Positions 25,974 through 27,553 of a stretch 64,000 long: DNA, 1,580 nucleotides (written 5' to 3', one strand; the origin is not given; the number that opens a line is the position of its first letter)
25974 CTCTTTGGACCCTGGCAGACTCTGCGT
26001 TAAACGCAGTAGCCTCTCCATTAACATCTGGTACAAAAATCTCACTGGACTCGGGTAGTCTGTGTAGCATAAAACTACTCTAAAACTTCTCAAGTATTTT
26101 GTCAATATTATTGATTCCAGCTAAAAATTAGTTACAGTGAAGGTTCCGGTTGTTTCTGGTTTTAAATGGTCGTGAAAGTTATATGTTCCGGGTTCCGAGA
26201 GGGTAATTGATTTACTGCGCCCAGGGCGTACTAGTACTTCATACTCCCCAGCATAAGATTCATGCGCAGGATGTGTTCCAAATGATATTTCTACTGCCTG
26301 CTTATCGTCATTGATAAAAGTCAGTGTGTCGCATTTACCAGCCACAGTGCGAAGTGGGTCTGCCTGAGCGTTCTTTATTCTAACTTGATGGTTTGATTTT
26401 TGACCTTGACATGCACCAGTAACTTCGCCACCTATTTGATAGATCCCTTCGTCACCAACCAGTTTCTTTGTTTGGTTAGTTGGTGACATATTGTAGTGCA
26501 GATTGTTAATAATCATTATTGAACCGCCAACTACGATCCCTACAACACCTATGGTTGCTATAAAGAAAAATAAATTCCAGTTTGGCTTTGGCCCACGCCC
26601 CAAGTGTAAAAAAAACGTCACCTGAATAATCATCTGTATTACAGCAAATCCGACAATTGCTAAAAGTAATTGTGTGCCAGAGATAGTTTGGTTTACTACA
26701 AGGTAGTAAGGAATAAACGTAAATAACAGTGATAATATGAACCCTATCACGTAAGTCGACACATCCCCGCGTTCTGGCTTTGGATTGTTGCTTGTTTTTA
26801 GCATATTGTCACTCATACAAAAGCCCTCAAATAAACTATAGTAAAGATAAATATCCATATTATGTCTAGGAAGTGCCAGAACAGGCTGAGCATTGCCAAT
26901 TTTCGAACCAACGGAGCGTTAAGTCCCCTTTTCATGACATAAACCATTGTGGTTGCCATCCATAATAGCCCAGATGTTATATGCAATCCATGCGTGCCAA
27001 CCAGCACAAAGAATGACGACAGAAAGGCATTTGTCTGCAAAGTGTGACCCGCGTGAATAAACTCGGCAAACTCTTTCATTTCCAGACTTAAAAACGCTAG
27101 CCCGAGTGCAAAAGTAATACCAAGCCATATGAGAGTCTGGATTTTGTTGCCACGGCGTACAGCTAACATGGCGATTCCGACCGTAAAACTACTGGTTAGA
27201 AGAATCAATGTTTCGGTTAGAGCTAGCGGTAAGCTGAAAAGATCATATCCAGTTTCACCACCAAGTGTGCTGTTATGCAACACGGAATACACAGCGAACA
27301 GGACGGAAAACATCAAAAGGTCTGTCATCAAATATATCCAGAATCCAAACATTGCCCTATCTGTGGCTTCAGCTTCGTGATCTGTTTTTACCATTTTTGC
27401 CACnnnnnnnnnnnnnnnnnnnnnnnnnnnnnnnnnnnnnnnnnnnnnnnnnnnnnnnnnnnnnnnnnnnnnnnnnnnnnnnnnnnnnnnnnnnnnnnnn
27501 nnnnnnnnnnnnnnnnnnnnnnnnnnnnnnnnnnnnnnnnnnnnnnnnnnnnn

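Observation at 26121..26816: CyoD fused to a His-motif cupredoxin-like domain with a free-standing paralog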

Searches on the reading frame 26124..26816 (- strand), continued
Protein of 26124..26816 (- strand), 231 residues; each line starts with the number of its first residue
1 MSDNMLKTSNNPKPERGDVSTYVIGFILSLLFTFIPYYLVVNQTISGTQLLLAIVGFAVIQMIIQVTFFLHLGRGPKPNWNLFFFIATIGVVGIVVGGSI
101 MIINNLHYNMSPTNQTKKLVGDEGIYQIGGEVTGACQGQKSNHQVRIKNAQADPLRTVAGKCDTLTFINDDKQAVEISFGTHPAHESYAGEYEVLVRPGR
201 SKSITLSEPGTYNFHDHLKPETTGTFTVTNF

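Call 21: fold_search(model_id=the predicted structure, library=pdb)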
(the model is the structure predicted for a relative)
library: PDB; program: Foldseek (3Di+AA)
matches with E <= 10: 702; with E <= 0.001: 379
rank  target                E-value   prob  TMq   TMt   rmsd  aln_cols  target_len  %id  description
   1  2idq                  7.6e-08  1.00  0.33  0.69   2.7        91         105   22  Structure of M98A mutant of amicyanin, Cu(II) (released 2007-03-13)
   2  1sfd_A                1.0e-07  1.00  0.33  0.69   2.4        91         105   21  oxidized form of amicyanin mutant P94F (released 2004-07-27)
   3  2gb2                  1.3e-07  1.00  0.33  0.70   3.9        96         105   21  The P52G mutant of amicyanin in the Cu(II) state. (released 2006-08-01)
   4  3ie9                  2.6e-07  1.00  0.32  0.68   2.7        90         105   22  Structure of oxidized M98L mutant of amicyanin (released 2009-10-06)
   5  1sf3                  2.7e-07  1.00  0.33  0.69   2.7        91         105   22  Structure of the reduced form of the P94A mutant of amicyanin (released 2004-07-27)
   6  4p5r                  2.9e-07  1.00  0.33  0.69   2.7        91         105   22  Structure of oxidized W45Y mutant of amicyanin (released 2014-04-23)
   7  3rym_A                3.3e-07  1.00  0.33  0.68   2.4        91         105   21  Structure of Oxidized M98K mutant of Amicyanin (released 2011-11-23)
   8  3bqv                  5.7e-07  1.00  0.31  0.63   4.3       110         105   21  Crystal Structure of the double mutant D44A D45A Plastocyanin from Phormidium laminosum (released 2009-01-06)
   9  4r0o_A                6.0e-07  1.00  0.31  0.64   3.6       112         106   20  Crystal structure of PEGylated plastocyanin at 4.2 A resolution (released 2015-10-07)
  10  3cvd_A                6.8e-07  1.00  0.30  0.62   4.1       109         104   22  Regulation of Protein Function: Crystal Packing Interfaces and Conformational Dimerization (released 2008-07-08)
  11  5fc9_A                7.2e-07  1.00  0.34  0.78   1.9        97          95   20  Novel Purple Cupredoxin from Nitrosopumilus maritimus (released 2016-05-11)
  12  2idt                  8.2e-07  1.00  0.33  0.69   2.7        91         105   22  Structure of M98Q mutant of amicyanin, Cu(II) (released 2007-03-13)
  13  3ply_A                9.2e-07  1.00  0.33  0.69   2.8        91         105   21  Structure of Oxidized P96G Mutant of Amicyanin (released 2011-02-09)
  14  2qdv                  9.8e-07  1.00  0.33  0.69   2.7        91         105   22  Structure of the Cu(II) form of the M51A mutant of amicyanin (released 2007-12-11)
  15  7wgu_B                9.8e-07  1.00  0.33  0.22   2.6        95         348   18  Crystal structure of metal-binding protein EfeO from Escherichia coli (released 2022-12-14)
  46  7z3f_B                4.8e-06  1.00  0.30  0.51   7.1       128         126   11  Crystal structure of the cupredoxin AcoP from Acidithiobacillus ferrooxidans, oxidized form (released 2023-09-13)
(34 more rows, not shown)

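Call 72: find_encoding_contigs(protein=P0001, flank=10000, max_places=2)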
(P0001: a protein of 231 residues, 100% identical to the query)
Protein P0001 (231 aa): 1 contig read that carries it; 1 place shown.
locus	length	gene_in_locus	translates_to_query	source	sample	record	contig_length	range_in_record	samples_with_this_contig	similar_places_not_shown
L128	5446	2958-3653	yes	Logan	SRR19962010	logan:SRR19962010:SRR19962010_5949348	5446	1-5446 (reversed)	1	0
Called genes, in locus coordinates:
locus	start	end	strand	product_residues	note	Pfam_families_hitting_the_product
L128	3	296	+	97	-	?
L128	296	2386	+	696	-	PF00115:COX1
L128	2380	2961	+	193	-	PF00510:COX3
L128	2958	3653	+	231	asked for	PF03626:COX4_pro, PF13473:Cupredoxin_1 (weak)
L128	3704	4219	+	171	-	-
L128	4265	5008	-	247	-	PF00106:adh_short, PF08659:KR (weak), PF01370:Epimerase (weak), PF13561:adh_short_C2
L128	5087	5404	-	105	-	-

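Call 91: list_cluster_members(proteins=[P0001, P0121, P0022, P0333, P0346])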
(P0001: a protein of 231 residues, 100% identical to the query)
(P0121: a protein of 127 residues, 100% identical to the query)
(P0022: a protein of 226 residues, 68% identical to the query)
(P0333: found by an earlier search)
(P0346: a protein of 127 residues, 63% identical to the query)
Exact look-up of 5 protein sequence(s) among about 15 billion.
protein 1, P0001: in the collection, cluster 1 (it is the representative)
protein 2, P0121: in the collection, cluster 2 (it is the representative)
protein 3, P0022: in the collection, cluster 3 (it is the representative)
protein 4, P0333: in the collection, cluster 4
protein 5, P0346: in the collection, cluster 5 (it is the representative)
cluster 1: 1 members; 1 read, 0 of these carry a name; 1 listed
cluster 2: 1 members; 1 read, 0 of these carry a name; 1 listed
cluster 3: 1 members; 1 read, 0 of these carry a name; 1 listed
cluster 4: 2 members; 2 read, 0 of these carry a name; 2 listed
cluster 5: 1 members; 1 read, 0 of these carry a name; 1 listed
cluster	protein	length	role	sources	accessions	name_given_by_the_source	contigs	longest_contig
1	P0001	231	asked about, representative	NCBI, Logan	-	-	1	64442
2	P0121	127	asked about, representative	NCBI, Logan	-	-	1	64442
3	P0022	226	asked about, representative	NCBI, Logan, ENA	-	-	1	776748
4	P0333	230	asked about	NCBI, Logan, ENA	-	-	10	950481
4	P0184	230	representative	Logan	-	-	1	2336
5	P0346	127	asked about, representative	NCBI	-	-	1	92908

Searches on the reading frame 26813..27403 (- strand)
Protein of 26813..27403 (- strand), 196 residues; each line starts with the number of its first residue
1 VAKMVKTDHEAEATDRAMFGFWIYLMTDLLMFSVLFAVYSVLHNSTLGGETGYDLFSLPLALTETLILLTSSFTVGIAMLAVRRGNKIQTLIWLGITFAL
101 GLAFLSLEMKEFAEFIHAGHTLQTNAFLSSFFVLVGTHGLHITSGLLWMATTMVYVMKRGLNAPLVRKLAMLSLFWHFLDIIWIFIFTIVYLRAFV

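Call 3: search_protein_families(library=pfam, proteins=[window:26813-27403:-], max_evalue=1)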
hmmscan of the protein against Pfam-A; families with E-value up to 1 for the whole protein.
window:26813-27403:- (196 aa): 2 families
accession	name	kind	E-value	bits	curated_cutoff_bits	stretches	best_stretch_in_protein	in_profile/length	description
PF00510.24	COX3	-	3.5e-17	63.6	23.8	1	6-192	65-255/258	Cytochrome c oxidase subunit III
PF14147.11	Spore_YhaL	-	0.58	10.3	27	1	21-44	3-26/52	Sporulation protein YhaL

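Call 4: search_protein_families(library=ncbifam, proteins=[window:26813-27403:-], max_evalue=1)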
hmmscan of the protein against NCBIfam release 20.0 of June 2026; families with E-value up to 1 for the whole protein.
window:26813-27403:- (196 aa): 4 families
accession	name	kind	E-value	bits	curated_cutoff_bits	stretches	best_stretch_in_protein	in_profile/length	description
TIGR02842.1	CyoC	equivalog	2.9e-69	233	223.75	1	18-195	2-179/180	cytochrome o ubiquinol oxidase subunit III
NF007944.0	PRK10663.1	equivalog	2.4e-65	220.2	340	1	10-193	18-201/204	cytochrome o ubiquinol oxidase subunit III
TIGR02897.1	QoxC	equivalog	1.8e-54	184.7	239.9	1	11-195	4-189/190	cytochrome aa3 quinol oxidase subunit III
NF050119.1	aa3_CtaE_Actin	exception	6.9e-30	104.7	190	1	15-192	9-188/190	aa3-type cytochrome oxidase subunit III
